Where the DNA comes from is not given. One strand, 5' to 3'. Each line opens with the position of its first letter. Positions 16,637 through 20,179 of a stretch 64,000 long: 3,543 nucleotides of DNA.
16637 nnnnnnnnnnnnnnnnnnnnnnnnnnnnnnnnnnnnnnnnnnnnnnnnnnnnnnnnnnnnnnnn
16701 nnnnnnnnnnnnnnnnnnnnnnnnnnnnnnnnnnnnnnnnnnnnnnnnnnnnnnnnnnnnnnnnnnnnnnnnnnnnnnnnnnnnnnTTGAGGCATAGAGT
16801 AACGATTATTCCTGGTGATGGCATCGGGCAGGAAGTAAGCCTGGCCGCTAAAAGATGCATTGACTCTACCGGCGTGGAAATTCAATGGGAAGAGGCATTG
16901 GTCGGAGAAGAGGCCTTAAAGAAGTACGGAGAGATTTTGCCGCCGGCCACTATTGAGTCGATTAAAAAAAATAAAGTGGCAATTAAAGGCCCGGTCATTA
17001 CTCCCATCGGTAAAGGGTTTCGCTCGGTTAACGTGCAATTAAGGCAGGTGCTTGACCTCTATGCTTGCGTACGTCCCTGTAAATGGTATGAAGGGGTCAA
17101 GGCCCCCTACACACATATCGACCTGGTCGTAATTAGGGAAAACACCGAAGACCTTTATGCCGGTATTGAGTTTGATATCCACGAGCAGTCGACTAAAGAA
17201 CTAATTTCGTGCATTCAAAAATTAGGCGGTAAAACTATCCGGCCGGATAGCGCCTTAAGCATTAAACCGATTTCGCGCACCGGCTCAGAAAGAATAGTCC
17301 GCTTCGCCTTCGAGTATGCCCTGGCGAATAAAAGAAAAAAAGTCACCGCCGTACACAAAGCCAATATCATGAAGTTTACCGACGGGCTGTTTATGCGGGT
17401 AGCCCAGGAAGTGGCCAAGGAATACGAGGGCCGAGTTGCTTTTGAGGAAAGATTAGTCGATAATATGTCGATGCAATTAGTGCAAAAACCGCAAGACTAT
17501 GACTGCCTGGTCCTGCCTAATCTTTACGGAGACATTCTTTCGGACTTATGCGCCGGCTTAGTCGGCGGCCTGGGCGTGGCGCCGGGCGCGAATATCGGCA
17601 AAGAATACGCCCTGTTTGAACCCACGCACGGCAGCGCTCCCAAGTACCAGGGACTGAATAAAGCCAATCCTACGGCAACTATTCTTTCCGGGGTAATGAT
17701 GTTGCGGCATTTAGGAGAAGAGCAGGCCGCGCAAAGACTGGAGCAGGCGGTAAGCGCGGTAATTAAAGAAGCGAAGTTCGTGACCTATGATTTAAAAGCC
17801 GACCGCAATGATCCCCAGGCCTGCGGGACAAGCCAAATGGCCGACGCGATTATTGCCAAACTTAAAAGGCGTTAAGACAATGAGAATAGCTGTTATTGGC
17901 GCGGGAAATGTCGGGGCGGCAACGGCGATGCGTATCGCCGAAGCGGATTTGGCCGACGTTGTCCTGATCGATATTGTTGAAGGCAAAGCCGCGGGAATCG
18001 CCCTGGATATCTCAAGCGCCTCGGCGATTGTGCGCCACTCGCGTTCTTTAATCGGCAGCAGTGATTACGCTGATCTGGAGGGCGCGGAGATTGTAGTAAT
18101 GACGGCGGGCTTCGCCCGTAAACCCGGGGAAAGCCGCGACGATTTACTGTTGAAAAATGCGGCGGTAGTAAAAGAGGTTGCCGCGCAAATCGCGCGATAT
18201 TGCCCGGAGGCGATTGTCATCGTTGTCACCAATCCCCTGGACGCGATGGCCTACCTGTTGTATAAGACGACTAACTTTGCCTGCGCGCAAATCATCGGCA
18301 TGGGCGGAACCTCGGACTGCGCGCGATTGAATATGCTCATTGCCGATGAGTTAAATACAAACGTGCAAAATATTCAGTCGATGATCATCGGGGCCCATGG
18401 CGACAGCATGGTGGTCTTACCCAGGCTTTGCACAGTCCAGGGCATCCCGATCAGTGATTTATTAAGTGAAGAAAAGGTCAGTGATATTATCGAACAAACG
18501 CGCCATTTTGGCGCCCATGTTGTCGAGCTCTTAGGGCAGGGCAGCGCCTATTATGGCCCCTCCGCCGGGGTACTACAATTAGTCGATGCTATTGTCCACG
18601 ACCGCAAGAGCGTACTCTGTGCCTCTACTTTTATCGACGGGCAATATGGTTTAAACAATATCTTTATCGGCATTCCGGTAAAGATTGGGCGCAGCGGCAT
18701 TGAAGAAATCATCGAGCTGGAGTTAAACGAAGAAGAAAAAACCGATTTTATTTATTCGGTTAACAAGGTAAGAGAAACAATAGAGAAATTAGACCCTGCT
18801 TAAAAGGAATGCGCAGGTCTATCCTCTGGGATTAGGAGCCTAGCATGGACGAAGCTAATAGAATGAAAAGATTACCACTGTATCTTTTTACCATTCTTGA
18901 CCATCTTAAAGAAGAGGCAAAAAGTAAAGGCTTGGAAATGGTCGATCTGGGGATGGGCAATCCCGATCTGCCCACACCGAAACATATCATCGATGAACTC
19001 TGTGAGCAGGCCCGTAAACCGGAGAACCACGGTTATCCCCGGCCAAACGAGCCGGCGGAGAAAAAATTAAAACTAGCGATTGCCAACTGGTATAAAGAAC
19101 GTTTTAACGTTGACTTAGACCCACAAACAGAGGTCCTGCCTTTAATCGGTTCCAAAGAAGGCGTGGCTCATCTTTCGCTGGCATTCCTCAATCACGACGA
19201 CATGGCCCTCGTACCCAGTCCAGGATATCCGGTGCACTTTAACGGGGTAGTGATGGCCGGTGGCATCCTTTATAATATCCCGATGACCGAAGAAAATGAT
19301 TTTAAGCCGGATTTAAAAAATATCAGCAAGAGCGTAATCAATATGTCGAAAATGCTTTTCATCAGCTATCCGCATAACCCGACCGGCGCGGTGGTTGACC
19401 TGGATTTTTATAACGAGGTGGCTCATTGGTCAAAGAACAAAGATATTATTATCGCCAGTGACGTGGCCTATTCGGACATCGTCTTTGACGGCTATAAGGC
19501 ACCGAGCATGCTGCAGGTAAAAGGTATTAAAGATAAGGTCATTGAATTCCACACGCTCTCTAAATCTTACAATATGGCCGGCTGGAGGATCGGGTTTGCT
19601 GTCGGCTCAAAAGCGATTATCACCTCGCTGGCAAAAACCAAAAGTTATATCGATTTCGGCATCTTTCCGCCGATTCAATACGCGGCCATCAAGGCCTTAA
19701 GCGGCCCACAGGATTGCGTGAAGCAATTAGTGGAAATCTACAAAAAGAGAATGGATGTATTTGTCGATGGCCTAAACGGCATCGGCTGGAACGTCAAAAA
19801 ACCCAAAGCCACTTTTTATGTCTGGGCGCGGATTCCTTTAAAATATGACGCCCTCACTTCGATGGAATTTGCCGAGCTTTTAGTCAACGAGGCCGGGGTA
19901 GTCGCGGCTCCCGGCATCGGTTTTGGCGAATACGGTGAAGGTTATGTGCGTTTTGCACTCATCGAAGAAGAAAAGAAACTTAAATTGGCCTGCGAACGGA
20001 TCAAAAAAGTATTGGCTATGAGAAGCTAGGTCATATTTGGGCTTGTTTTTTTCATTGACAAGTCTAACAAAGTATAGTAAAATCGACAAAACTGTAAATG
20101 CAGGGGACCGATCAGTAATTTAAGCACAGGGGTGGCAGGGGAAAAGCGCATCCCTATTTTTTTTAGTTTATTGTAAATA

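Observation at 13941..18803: pilT embedded between the large and small subunits of a LeuCD-type hydratase, within a leuC-leuD-leuB-mdh block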

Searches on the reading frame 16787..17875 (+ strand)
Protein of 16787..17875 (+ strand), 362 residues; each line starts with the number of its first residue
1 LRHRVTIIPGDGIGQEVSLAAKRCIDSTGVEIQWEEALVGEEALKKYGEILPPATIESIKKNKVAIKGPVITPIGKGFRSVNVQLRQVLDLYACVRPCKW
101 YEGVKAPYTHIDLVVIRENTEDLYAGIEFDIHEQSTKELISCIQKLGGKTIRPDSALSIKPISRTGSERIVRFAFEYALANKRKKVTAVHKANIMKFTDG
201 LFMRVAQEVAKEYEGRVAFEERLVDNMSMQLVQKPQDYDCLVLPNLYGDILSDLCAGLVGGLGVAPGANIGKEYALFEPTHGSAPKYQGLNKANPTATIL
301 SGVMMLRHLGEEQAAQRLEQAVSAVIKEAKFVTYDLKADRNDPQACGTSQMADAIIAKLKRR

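Call 7: search_protein_families(library=ncbifam, proteins=[window:16787-17875:+], max_evalue=0.00001)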
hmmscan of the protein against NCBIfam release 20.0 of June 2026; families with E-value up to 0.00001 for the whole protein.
window:16787-17875:+ (362 aa): 17 families
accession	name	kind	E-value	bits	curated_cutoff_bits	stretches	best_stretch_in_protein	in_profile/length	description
NF006529.0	PRK08997.1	equivalog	3.5e-113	378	510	1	2-358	3-334/335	isocitrate dehydrogenase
NF006673.0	PRK09222.1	equivalog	2.3e-110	369.9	509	1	3-361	5-343/482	NADP-dependent isocitrate dehydrogenase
TIGR00175.1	mito_nad_idh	equivalog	4.4e-110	368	432.4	2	158-359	139-334/334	isocitrate dehydrogenase (NAD(+))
TIGR00183.1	prok_nadp_idh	equivalog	2.8e-108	362.4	567.3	1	7-359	31-416/417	isocitrate dehydrogenase (NADP(+))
NF005425.0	PRK07006.1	equivalog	1.3e-100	337.1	490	2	6-215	30-255/416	NADP-dependent isocitrate dehydrogenase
NF040626.1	AksF2_Meth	equivalog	2.3e-100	336.1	540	1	4-360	3-331/333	homoisocitrate dehydrogenase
TIGR02088.1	LEU3_arch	subfamily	7e-99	331.1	409.8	2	152-337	130-311/324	isopropylmalate/isohomocitrate dehydrogenases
NF005610.0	PRK07362.1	equivalog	1.7e-92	310.6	585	2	6-211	32-259/474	NADP-dependent isocitrate dehydrogenase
TIGR02924.1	ICDH_alpha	equivalog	2.5e-90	303.8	561.35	1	4-361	2-339/473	isocitrate dehydrogenase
NF005036.0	PRK06451.1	equivalog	4.2e-90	302.4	484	1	7-359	28-408/412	NADP-dependent isocitrate dehydrogenase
NF040619.1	AksF_Meth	equivalog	1.2e-86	290.9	500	1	4-338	3-332/343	homoisocitrate dehydrogenase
NF002898.0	PRK03437.1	equivalog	2e-73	247.7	393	1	3-359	5-345/347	3-isopropylmalate dehydrogenase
TIGR02089.1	TTC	equivalog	1.8e-62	211.3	470.4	1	2-341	3-340/352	tartrate dehydrogenase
TIGR00169.1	leuB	equivalog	1.1e-57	195.7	353.2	1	4-353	1-347/349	3-isopropylmalate dehydrogenase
NF006048.0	PRK08194.1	equivalog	1.1e-54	185.9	501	1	4-361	5-351/352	tartrate dehydrogenase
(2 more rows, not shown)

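Call 8: search_protein_families(library=pfam, proteins=[window:16787-17875:+], max_evalue=0.001)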
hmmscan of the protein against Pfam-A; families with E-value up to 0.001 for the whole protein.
window:16787-17875:+ (362 aa): 1 family
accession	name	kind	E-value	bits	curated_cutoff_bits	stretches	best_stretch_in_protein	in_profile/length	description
PF00180.25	Iso_dh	-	1.5e-107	360.3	27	1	5-355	2-348/348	Isocitrate/isopropylmalate dehydrogenase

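Call 23: search_solved_structures(query=window:16787-17875:+, max_evalue=1e-20, show_alignments=2)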
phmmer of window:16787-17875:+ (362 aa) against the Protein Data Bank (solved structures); distinct sequences matched with E-value up to 1e-20: 79 (the best 60 are shown).
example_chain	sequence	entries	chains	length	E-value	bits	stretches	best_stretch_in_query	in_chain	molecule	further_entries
6lky_A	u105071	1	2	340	4.8e-108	365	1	3-360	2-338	Putative isocitrate dehydrogenase, NAD-dependent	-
2iv0_A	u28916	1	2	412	1.2e-97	330.8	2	8-220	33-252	ISOCITRATE DEHYDROGENASE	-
6ltf_A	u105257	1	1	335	8.2e-91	308.4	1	2-339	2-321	Isocitrate dehydrogenase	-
6m3s_A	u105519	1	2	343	8.7e-91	308.3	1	2-339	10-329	Isocitrate dehydrogenase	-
8grb_B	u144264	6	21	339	3.3e-88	299.8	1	4-338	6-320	Isocitrate dehydrogenase [NAD] subunit alpha, mitochondrial | Human IDH3 alpha subunit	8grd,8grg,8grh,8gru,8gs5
5gre_A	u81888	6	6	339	3.9e-88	299.6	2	157-338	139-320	Isocitrate dehydrogenase [NAD] subunit alpha, mitochondrial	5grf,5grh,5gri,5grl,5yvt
6kde_A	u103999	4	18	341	4e-88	299.5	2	157-338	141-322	Isocitrate dehydrogenase [NAD] subunit alpha, mitochondrial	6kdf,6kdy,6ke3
6l57_A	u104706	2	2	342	4e-88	299.5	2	157-338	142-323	Isocitrate dehydrogenase [NAD] subunit alpha, mitochondrial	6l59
7ce3_A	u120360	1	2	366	5.5e-88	299.1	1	4-338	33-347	Isocitrate dehydrogenase [NAD] subunit alpha, mitochondrial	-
2dht_A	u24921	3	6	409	2.3e-84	287.1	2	6-223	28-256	409aa long hypothetical NADP-dependent isocitrate dehydrogenase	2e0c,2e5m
1bl5_A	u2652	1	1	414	9.8e-83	281.8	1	6-357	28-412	ISOCITRATE DEHYDROGENASE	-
4p69_C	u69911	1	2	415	9.8e-83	281.8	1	6-357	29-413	Isocitrate dehydrogenase [NADP]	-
1ai2_A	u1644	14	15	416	9.9e-83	281.8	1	6-357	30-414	ISOCITRATE DEHYDROGENASE | Isocitrate dehydrogenase [NADP] | NADP ISOCITRATE DEHYDROGENASE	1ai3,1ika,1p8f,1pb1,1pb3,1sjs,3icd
2d4v_A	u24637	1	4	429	1.4e-82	281.3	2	6-217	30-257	isocitrate dehydrogenase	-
1idd_A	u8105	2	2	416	3.4e-82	280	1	6-357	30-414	ISOCITRATE DEHYDROGENASE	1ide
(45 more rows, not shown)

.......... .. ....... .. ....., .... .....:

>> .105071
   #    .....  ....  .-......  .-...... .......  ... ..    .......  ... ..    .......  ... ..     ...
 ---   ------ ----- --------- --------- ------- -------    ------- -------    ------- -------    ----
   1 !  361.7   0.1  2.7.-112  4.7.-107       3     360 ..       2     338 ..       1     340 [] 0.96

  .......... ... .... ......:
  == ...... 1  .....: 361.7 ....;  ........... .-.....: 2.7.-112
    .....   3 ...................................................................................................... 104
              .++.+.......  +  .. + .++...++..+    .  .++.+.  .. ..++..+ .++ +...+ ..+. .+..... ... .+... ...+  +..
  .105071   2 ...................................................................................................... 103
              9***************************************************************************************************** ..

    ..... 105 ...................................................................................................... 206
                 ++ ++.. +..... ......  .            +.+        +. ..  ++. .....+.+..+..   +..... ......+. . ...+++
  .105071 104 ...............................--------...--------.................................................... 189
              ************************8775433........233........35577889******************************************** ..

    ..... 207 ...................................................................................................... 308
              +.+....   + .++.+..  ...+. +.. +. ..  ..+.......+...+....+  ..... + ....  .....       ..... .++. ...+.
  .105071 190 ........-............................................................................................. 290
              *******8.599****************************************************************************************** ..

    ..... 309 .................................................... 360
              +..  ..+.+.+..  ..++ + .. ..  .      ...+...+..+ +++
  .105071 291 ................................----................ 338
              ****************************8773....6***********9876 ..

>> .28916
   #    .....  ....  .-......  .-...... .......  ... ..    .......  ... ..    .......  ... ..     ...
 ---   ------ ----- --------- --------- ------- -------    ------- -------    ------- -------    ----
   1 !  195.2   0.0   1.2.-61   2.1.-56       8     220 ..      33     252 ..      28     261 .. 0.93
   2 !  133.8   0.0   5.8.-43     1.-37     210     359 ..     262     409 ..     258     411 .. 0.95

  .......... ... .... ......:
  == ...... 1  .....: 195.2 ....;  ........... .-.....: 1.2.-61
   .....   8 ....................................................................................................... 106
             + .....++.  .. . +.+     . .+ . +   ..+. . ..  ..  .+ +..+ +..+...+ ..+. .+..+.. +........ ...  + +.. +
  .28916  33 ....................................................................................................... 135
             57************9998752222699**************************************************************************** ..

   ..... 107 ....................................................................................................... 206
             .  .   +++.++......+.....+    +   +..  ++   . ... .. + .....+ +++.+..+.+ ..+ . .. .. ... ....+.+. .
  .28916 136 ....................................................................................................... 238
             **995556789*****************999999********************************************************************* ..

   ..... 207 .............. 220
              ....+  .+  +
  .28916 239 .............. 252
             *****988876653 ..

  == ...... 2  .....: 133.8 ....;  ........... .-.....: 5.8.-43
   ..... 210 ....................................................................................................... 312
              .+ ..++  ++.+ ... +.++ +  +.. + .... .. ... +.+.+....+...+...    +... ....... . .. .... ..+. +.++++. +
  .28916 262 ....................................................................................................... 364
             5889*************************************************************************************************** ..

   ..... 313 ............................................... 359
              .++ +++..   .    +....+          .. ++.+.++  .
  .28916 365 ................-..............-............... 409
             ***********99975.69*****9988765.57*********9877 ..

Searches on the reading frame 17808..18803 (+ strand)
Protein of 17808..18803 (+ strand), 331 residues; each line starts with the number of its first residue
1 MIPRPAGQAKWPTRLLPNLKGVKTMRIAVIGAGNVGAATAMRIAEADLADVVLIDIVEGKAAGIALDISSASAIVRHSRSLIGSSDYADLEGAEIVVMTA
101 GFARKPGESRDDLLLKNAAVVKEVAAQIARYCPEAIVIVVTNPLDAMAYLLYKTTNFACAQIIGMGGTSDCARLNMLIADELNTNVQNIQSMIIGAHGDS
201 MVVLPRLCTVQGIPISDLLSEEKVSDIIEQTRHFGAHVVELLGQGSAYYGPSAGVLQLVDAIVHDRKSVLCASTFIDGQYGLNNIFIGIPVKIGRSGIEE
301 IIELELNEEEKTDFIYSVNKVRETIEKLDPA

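Call 7: search_protein_families(library=ncbifam, proteins=[window:17808-18803:+], max_evalue=0.00001)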
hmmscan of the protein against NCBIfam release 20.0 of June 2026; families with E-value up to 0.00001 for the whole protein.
window:17808-18803:+ (331 aa): 10 families
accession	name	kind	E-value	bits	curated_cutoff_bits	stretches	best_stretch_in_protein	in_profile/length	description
NF004863.0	PRK06223.1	subfamily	3e-116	387.9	283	1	23-329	2-308/313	malate dehydrogenase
TIGR01763.1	MalateDH_bact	equivalog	1.2e-104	349.8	351.85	1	25-327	2-304/305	malate dehydrogenase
TIGR01771.1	L-LDH-NAD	equivalog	3e-73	246.8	303.55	1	29-322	1-298/299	L-lactate dehydrogenase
NF000824.0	PRK00066.1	subfamily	2.7e-72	243.8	339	1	23-327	5-313/316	L-lactate dehydrogenase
NF041314.1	Malate_DH_Halo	equivalog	3.6e-58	197.1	550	1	26-327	3-302/304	malate dehydrogenase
TIGR01772.1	MDH_euk_gproteo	equivalog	1.6e-33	116.4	273.05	1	27-327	2-306/313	malate dehydrogenase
NF003916.0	PRK05442.1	equivalog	6.2e-22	78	271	1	23-324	4-319/328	malate dehydrogenase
TIGR01759.1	MalateDH-SF1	subfamily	3.2e-21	75.7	345.65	1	23-321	2-320/327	malate dehydrogenase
TIGR01758.1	MDH_euk_cyt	equivalog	1e-12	48.2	470.4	1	81-320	64-314/324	malate dehydrogenase, NAD-dependent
TIGR01756.1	LDH_protist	equivalog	4.3e-10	39.2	486.25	1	82-247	49-222/313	lactate dehydrogenase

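Call 8: search_protein_families(library=pfam, proteins=[window:17808-18803:+], max_evalue=0.001)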
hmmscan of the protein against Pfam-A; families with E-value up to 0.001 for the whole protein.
window:17808-18803:+ (331 aa): 4 families
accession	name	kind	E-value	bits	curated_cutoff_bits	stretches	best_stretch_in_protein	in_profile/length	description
PF00056.29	Ldh_1_N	-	4.8e-39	134.1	27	1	25-164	1-141/141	lactate/malate dehydrogenase, NAD binding domain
PF02866.23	Ldh_1_C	-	6.1e-27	95.2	22.6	1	170-327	4-169/174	lactate/malate dehydrogenase, alpha/beta C-terminal domain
PF03721.20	UDPG_MGDP_dh_N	-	2.4e-05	24.5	27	1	25-139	1-118/187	UDP-glucose/GDP-mannose dehydrogenase family, NAD binding domain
PF02056.22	Glyco_hydro_4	-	0.00021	21.3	23.2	1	117-157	120-160/183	Family 4 glycosyl hydrolase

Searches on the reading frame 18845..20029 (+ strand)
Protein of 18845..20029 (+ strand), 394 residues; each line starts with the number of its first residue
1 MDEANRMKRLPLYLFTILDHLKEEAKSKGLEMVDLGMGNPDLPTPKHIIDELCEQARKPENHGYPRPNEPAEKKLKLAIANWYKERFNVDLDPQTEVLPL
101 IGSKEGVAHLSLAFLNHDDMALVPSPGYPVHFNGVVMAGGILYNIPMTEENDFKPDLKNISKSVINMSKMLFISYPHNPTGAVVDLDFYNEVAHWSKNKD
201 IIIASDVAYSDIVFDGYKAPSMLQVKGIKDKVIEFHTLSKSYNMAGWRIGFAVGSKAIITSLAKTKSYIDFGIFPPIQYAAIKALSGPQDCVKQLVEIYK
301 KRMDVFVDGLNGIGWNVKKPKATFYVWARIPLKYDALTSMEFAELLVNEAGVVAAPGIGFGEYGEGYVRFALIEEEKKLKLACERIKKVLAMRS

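Call 7: search_protein_families(library=ncbifam, proteins=[window:18845-20029:+], max_evalue=0.00001)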
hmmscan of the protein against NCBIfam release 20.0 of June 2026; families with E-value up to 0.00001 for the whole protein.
window:18845-20029:+ (394 aa): 63 families (the best 25 are shown)
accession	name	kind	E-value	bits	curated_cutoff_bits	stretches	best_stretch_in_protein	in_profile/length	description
NF006756.0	PRK09276.1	subfamily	4.3e-155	516.4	507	1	1-389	2-385/387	LL-diaminopimelate aminotransferase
TIGR03540.1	DapC_direct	equivalog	1.8e-152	507.7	593.25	1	3-388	2-382/383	LL-diaminopimelate aminotransferase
NF006033.0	PRK08175.1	equivalog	5.4e-148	493.3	647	1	3-390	9-394/407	alanine transaminase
NF006604.0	PRK09148.1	equivalog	8e-136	453.2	648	1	2-392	3-391/406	LL-diaminopimelate aminotransferase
NF006387.0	PRK08636.1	equivalog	1.4e-132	442.5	675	1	4-391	7-399/403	LL-diaminopimelate aminotransferase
NF005613.0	PRK07366.1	equivalog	1.9e-130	435.4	486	1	3-391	3-389/391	LL-diaminopimelate aminotransferase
NF004611.0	PRK05942.1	equivalog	8.6e-129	429.9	628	1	2-388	7-388/394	aspartate aminotransferase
NF005977.0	PRK08068.1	subfamily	2.2e-125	418.9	494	1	2-389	4-386/391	transaminase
NF005815.0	PRK07681.1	equivalog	8.5e-122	407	545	1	2-390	4-386/399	LL-diaminopimelate aminotransferase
NF004937.0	PRK06290.1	equivalog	4e-89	299.2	585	1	12-380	24-394/410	LL-diaminopimelate aminotransferase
NF041364.1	GntC_guanitoxin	equivalog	3.9e-80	269.4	415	1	34-388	2-355/356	guanitoxin biosynthesis PLP-dependent (S)-gamma-hydroxy-L-arginine cyclodehydratase GntC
TIGR03537.1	DapC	equivalog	2.4e-74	250.4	453.6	1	32-386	2-347/350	succinyldiaminopimelate transaminase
NF006229.0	PRK08361.1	equivalog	6.1e-62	209.8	624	1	25-391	28-389/391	aspartate aminotransferase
NF004975.0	PRK06348.1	equivalog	1.2e-61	208.9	549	1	26-389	25-382/384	pyridoxal phosphate-dependent aminotransferase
NF005855.0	PRK07777.1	equivalog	4.6e-61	207.3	553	1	6-389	6-387/391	pyridoxal phosphate-dependent aminotransferase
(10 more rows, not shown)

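Call 8: search_protein_families(library=pfam, proteins=[window:18845-20029:+], max_evalue=0.001)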
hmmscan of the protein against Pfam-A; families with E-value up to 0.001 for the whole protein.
window:18845-20029:+ (394 aa): 1 family
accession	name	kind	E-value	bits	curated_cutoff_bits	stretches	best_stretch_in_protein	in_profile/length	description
PF00155.27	Aminotran_1_2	-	1e-60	206.3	19.7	1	32-386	3-361/361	Aminotransferase class I and II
